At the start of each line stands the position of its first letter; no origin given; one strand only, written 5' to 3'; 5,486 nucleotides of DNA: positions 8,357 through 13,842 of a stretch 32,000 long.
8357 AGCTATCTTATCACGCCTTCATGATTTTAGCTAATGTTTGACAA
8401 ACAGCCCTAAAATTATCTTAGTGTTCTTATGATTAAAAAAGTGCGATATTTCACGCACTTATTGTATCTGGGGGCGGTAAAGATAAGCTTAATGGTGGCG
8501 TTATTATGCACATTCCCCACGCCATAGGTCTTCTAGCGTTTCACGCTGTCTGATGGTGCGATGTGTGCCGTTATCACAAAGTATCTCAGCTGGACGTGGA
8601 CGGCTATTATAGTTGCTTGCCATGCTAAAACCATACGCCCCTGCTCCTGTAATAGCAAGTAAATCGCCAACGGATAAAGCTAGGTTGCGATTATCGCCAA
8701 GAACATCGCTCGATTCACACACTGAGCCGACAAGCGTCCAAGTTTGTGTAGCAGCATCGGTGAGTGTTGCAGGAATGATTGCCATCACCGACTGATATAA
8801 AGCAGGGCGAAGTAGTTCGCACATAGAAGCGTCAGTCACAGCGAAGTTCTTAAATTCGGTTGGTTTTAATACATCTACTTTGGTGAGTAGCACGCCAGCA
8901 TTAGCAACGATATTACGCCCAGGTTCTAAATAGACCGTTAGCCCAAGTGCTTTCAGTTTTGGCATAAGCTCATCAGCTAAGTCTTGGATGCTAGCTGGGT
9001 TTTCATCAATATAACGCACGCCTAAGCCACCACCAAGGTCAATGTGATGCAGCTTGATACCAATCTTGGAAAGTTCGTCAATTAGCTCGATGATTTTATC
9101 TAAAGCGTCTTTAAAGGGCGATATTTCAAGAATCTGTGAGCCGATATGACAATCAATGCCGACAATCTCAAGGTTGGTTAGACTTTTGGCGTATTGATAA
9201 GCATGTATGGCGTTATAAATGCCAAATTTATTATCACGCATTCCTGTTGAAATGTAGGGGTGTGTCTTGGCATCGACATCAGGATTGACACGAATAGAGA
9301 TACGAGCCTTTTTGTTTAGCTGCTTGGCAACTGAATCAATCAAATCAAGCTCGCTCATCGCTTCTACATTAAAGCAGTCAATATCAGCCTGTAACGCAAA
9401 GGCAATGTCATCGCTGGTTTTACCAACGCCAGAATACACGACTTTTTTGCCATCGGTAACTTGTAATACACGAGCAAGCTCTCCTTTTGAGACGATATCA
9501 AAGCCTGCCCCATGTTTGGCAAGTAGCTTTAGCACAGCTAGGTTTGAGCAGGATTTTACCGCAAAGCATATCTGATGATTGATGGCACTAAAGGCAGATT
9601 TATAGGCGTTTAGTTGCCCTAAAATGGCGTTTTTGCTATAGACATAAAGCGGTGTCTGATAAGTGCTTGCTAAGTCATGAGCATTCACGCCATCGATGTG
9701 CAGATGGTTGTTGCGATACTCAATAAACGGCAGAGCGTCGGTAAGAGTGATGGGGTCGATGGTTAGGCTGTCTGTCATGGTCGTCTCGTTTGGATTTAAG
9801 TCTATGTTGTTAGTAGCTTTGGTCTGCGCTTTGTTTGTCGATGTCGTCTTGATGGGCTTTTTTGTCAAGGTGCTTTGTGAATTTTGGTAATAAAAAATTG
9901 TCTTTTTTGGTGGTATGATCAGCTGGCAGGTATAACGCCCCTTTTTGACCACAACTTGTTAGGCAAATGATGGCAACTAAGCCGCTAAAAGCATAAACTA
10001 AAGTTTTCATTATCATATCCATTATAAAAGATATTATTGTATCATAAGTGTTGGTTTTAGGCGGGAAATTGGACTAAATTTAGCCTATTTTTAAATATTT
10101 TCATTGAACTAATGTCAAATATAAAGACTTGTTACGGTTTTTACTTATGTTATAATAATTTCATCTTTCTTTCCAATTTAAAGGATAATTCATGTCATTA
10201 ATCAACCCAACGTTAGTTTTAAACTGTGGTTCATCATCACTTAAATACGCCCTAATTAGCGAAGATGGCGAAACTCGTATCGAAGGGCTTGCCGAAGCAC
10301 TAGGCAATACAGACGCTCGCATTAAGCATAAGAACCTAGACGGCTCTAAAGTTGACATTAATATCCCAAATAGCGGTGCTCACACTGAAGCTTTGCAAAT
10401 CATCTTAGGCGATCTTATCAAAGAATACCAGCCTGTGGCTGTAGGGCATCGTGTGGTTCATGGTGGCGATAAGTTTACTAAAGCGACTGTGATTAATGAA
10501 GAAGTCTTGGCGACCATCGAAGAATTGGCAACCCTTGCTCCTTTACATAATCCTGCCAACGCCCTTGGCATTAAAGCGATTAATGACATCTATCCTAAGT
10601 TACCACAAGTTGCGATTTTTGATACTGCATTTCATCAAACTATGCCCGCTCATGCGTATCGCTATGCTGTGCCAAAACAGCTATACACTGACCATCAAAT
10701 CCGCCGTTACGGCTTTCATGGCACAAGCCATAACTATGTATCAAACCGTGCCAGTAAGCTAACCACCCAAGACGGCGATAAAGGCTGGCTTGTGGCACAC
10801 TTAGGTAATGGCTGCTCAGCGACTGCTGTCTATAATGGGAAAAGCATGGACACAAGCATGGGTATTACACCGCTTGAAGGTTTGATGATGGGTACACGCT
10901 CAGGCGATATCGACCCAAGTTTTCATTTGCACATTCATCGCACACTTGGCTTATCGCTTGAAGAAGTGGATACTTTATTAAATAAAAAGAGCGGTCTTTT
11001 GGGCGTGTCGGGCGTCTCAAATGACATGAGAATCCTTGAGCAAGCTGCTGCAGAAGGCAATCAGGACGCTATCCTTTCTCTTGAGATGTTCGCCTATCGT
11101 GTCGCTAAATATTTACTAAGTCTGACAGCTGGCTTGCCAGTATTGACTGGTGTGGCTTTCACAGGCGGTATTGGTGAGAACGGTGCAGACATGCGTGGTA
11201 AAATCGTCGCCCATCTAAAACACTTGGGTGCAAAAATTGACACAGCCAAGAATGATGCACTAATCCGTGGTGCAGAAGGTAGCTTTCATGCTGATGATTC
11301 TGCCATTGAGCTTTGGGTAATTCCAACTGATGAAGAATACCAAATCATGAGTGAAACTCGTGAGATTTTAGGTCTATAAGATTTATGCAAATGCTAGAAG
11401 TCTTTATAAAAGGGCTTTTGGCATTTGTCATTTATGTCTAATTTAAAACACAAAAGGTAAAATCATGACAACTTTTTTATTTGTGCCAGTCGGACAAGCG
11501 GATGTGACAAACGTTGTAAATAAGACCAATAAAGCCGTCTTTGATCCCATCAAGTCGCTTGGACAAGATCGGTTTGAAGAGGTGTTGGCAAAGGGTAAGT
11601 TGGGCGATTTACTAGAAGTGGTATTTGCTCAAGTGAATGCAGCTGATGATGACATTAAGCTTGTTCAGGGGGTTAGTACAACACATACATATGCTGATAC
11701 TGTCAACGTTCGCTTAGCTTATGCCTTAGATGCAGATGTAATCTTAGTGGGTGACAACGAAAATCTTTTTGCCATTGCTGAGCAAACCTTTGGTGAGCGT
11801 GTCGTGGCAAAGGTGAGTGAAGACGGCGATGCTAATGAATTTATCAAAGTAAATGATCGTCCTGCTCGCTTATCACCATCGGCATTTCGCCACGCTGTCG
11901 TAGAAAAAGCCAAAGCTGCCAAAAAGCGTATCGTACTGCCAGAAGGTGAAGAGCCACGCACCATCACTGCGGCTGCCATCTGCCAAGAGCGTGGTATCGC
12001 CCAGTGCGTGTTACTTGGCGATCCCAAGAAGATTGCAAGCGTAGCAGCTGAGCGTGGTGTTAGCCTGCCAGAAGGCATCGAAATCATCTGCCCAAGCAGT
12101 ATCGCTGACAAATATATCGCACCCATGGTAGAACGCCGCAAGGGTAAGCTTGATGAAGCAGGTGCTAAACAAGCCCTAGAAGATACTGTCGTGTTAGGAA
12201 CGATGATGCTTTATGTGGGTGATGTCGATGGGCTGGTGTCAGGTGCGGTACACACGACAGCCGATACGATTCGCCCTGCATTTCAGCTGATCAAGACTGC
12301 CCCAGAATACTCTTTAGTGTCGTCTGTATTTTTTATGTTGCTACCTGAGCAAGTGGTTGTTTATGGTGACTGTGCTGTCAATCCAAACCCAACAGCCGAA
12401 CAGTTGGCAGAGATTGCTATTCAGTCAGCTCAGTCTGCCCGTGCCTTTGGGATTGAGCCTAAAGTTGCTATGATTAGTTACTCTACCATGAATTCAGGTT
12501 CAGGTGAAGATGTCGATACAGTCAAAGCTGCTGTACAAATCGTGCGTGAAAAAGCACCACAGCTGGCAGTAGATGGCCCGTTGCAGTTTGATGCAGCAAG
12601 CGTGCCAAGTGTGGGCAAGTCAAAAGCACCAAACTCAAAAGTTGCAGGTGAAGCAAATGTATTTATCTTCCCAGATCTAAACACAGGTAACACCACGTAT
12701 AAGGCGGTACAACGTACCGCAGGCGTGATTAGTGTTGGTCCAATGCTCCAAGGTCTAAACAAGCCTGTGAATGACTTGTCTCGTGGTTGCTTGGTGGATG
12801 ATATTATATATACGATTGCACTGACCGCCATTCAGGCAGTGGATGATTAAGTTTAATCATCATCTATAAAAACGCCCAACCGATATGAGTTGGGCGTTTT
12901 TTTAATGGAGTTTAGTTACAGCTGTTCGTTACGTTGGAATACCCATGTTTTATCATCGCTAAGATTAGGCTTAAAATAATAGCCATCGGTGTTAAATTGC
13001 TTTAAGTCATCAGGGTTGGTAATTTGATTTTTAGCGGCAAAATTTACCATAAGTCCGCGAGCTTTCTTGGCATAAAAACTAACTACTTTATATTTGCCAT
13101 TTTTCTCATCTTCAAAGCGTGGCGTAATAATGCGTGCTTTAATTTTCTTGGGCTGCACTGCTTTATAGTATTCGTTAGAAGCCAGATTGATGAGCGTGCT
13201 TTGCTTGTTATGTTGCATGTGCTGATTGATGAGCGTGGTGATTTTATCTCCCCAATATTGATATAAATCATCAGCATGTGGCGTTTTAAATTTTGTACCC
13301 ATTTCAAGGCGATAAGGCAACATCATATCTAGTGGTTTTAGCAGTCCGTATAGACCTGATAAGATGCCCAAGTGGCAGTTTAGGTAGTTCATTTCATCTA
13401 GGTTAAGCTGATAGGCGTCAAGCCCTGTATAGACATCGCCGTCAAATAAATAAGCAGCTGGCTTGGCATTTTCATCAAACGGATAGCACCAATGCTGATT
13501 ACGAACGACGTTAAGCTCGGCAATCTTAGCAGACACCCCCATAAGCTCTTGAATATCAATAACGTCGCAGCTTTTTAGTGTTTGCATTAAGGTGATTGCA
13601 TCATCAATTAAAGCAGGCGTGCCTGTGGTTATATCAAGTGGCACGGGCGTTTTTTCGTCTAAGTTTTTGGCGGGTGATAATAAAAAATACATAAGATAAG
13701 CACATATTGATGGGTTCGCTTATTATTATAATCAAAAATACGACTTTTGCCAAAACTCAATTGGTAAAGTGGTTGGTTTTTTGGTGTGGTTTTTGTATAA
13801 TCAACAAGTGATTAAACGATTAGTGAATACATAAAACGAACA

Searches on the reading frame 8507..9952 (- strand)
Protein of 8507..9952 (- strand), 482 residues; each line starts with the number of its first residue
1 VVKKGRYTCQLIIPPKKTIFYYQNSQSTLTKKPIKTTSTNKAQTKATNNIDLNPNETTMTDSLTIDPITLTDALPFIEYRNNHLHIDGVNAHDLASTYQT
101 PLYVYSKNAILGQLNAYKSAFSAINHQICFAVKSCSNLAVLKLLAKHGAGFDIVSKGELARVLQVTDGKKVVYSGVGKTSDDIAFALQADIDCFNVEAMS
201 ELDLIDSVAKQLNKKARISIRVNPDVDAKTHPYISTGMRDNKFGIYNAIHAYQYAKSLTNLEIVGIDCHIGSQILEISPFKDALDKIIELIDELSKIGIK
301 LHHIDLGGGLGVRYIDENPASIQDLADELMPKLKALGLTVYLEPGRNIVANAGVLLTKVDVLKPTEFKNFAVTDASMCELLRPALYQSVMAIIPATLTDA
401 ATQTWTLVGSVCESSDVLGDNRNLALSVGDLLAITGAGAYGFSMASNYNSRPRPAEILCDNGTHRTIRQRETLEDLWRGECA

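Call 80: search_protein_families(library=pfam, proteins=[window:8507-9952:-], max_evalue=0.00001)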
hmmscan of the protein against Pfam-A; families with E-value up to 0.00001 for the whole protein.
window:8507-9952:- (482 aa): 2 families
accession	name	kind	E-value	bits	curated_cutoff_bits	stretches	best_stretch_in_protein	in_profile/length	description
PF02784.22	Orn_Arg_deC_N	-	7e-65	219.3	23.4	1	110-350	4-247/247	Pyridoxal-dependent decarboxylase, pyridoxal binding domain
PF00278.28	Orn_DAP_Arg_deC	-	1.5e-19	70.5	23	1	103-438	2-95/95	Pyridoxal-dependent decarboxylase, C-terminal sheet domain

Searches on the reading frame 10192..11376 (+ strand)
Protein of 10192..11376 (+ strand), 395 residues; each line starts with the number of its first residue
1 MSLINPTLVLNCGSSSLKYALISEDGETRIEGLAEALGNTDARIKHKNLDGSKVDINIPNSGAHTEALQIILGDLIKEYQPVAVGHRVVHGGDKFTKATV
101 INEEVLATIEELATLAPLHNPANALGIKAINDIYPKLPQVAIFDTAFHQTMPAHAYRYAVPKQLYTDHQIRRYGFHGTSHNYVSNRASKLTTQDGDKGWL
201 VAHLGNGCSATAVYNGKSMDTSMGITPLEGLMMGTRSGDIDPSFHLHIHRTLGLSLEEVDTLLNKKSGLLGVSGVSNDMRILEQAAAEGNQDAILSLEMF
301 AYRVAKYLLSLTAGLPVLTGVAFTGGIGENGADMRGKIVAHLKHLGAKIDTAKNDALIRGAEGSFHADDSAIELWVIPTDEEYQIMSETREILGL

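Call 80: search_protein_families(library=pfam, proteins=[window:10192-11376:+], max_evalue=0.00001)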
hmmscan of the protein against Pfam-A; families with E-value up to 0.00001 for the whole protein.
window:10192-11376:+ (395 aa): 1 family
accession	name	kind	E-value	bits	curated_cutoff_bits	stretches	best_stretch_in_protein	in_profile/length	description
PF00871.23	Acetate_kinase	-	4.6e-135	450.7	22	1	8-385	3-390/392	Acetokinase family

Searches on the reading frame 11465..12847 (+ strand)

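Call 80: search_protein_families(library=pfam, proteins=[window:11465-12847:+], max_evalue=0.00001)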
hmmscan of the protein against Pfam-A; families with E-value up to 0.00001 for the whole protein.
window:11465-12847:+ (461 aa): 1 family
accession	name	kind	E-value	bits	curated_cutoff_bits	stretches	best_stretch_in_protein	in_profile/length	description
PF01515.24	PTA_PTB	-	2.4e-124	415.3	24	1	141-455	2-319/319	Phosphate acetyl/butaryl transferase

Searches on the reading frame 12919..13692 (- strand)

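Call 81: search_protein_families(library=pfam, proteins=[window:12919-13692:-], max_evalue=0.00001)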
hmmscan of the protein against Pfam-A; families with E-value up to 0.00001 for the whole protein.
window:12919-13692:- (258 aa): 2 families
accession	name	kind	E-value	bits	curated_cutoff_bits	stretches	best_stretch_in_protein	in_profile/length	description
PF03883.20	H2O2_YaaD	-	1.2e-84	284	29.6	1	1-243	1-235/236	Peroxide stress protein YaaA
PF21818.3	DUF6884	-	2.8e-07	31.2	30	1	87-182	20-109/135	Family of unknown function (DUF6884)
